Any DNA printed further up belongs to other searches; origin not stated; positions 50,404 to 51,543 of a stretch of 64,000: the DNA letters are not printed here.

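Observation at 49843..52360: Orphan ParA/MinD-like ATPase with two unknown partner proteins (one membrane-tail protein, one coiled-coil): possible novel positioning module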

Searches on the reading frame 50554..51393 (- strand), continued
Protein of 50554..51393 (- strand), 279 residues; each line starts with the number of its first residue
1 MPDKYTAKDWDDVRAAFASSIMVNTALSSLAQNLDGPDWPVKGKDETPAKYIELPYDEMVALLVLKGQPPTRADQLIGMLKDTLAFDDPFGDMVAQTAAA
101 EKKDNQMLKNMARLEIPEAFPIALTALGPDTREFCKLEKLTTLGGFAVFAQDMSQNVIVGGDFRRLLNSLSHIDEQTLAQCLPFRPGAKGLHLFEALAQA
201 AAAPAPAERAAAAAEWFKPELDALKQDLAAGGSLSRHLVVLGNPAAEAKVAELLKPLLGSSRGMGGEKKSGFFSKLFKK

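Call 43: search_solved_structures(query=A1, max_evalue=10, show_alignments=2)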
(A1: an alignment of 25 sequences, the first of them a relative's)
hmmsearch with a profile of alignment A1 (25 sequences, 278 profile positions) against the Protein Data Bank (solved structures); distinct sequences matched with E-value up to 10: 9.
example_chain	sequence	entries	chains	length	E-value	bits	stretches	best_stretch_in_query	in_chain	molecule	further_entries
5mfd_A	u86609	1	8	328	0.00096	21.8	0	133-182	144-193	YIIIM''6AII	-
4v3o_A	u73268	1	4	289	0.0072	18.9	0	133-182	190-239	YIII_M5_AII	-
4v3r_A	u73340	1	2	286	0.0078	18.8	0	135-182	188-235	YIII_M5_AII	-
4pls_A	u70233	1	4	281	0.0083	18.7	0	133-182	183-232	Arm00010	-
4plq_A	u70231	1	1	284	0.0088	18.6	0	133-182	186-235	Arm00011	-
4plr_A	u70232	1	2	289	0.0091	18.5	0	133-182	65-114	Arm00008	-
4v3q_A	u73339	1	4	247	0.067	15.7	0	133-182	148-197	YIII_M4_AII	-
6sa6_A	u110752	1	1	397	0.29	13.6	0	134-182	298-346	DARPin-Armadillo fusion A5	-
8f2u_T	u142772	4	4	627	2.1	10.8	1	196-262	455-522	Coiled-coil domain-containing protein 22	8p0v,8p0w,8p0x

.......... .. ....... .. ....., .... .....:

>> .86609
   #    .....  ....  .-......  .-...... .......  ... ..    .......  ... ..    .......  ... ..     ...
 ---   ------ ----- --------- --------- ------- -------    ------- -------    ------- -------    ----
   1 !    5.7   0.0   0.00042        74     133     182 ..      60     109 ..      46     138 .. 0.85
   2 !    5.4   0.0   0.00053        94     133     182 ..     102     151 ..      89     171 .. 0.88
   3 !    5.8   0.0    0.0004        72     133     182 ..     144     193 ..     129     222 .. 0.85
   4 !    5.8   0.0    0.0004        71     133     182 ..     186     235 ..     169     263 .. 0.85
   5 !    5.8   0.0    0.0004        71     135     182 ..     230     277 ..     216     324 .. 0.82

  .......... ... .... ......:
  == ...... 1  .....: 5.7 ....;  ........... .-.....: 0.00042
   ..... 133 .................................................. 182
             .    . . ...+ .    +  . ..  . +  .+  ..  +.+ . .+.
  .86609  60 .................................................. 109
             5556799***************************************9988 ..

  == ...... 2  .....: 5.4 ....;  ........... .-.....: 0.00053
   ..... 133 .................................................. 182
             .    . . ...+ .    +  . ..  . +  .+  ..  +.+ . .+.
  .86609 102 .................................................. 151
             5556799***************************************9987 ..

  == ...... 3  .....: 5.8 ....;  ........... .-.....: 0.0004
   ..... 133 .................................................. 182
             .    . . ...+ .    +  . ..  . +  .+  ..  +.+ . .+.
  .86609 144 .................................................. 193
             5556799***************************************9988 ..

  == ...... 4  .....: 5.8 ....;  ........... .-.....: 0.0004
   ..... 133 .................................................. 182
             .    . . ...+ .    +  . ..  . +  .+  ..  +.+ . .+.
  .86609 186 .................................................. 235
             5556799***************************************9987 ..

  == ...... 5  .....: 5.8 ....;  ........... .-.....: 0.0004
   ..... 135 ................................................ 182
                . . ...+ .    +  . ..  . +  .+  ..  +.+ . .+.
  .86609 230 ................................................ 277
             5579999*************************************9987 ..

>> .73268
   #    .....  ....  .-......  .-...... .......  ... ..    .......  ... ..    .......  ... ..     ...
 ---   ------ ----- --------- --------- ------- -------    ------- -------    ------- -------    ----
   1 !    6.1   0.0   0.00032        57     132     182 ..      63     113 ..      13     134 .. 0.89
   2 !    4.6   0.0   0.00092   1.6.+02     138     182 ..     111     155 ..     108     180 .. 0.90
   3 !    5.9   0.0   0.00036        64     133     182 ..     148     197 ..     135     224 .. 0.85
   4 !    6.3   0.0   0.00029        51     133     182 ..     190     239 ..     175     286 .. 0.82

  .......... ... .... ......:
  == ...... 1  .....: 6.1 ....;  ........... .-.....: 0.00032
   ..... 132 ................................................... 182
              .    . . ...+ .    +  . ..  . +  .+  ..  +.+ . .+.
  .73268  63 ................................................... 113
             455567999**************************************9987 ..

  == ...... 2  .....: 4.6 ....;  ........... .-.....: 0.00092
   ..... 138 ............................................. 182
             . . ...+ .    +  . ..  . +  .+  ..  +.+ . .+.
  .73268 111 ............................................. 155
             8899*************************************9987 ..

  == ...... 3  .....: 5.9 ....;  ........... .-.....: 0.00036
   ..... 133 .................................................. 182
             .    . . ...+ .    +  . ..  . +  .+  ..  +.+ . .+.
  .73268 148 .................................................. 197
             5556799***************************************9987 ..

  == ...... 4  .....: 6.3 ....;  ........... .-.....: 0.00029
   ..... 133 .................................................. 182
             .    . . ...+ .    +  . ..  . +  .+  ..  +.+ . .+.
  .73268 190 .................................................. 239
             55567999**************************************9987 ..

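Call 44: search_protein_families(library=phrogs, proteins=[window:50554-51393:-], max_evalue=0.1)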
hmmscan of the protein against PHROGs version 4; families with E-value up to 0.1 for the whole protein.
window:50554-51393:- (279 aa): 0 families

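Call 59: find_encoding_contigs(protein=P0327, flank=3000, max_places=2)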
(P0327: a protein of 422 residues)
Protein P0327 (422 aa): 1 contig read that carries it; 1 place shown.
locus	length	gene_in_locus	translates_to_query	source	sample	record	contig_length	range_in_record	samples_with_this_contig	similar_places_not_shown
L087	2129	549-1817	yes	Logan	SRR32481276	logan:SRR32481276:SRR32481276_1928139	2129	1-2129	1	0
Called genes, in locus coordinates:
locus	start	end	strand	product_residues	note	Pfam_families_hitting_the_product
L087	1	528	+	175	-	?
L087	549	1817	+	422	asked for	-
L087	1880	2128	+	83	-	?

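Call 60: find_encoding_contigs(protein=P0357, flank=5000, max_places=1)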
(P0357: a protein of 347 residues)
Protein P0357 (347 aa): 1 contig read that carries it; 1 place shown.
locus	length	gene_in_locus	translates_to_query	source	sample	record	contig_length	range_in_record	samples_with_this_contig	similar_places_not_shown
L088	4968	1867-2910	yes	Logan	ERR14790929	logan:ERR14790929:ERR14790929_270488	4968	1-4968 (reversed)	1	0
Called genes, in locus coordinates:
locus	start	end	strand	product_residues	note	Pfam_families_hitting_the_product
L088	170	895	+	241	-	-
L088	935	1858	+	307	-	PF00142:Fer4_NifH (faint), PF01656:CbiA, PF02374:ArsA_ATPase (faint), PF06564:CBP_BcsQ (faint), PF09140:MipZ (faint), PF10609:ParA (weak), PF13614:AAA_31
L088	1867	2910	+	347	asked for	-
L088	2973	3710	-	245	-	PF00481:PP2C (faint), PF13672:PP2C_2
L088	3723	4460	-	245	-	PF05996:Fe_bilin_red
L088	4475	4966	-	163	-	?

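Call 61: find_encoding_contigs(protein=P0380, flank=5000, max_places=1)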
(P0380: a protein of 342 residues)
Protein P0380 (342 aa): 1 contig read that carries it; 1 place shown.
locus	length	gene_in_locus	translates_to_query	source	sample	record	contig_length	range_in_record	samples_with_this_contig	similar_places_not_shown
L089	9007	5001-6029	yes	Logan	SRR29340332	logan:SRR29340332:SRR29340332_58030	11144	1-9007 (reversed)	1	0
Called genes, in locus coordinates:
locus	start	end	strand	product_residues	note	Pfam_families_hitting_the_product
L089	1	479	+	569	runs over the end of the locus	PF03460:NIR_SIR_ferr, PF01077:NIR_SIR, PF03460:NIR_SIR_ferr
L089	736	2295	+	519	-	-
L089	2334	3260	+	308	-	PF00069:Pkinase, PF07714:PK_Tyr_Ser-Thr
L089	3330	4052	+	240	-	-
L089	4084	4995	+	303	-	PF00142:Fer4_NifH (faint), PF01656:CbiA, PF02374:ArsA_ATPase (faint), PF06564:CBP_BcsQ (faint), PF09140:MipZ (weak), PF10609:ParA (weak), PF13614:AAA_31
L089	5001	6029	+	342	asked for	-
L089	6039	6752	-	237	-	PF02463:SMC_N (weak), PF00005:ABC_tran, PF13304:AAA_21 (faint)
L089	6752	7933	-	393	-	PF12704:MacB_PCD (faint), PF02687:FtsX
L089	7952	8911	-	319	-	PF25919:BSH_CusB (faint)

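Call 68: search_protein_families(library=pfam, alignment_id=A3, max_evalue=0.05)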
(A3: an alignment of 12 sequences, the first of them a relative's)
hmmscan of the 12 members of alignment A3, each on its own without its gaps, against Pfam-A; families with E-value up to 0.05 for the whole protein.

A. member 1, P0256 (344 aa): 1 family
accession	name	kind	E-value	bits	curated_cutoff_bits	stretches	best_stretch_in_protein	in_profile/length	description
PF05729.18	NACHT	-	0.028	14.7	26.7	0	68-164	72-160/167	NACHT domain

B. families by the number of members that match (of 12 scanned): 4 families
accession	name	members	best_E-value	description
PF08281.18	Sigma70_r4_2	1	0.0089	Sigma-70, region 4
PF20369.3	DUF6664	1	0.016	Family of unknown function (DUF6664)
PF05729.18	NACHT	1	0.028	NACHT domain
PF16515.11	HIP1_clath_bdg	1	0.044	Clathrin-binding domain of Huntingtin-interacting protein 1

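Call 69: search_protein_families(library=pfam, alignment_id=A5, max_evalue=0.05)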
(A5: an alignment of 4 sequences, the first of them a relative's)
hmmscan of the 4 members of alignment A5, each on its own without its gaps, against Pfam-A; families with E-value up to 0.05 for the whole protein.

A. member 1, L085:6281-6994:+ (237 aa): 0 families

B. families by the number of members that match (of 4 scanned): 1 family
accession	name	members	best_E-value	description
PF09378.16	HAS-barrel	1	0.042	HAS barrel domain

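Call 72: find_encoding_contigs(protein=P0383, flank=5000, max_places=1)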
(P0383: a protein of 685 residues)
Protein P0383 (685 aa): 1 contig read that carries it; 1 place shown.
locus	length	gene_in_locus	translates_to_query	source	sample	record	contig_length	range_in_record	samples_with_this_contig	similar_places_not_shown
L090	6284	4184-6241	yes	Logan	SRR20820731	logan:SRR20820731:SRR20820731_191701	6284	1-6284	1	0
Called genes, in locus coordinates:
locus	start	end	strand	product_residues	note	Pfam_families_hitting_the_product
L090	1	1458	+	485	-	?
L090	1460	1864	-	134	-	PF13211:DUF4019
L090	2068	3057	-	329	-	PF01584:CheW, PF00072:Response_reg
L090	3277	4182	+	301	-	PF00142:Fer4_NifH, PF01656:CbiA, PF02374:ArsA_ATPase (weak), PF06564:CBP_BcsQ (faint), PF09140:MipZ (faint), PF10609:ParA (weak), PF13614:AAA_31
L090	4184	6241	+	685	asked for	-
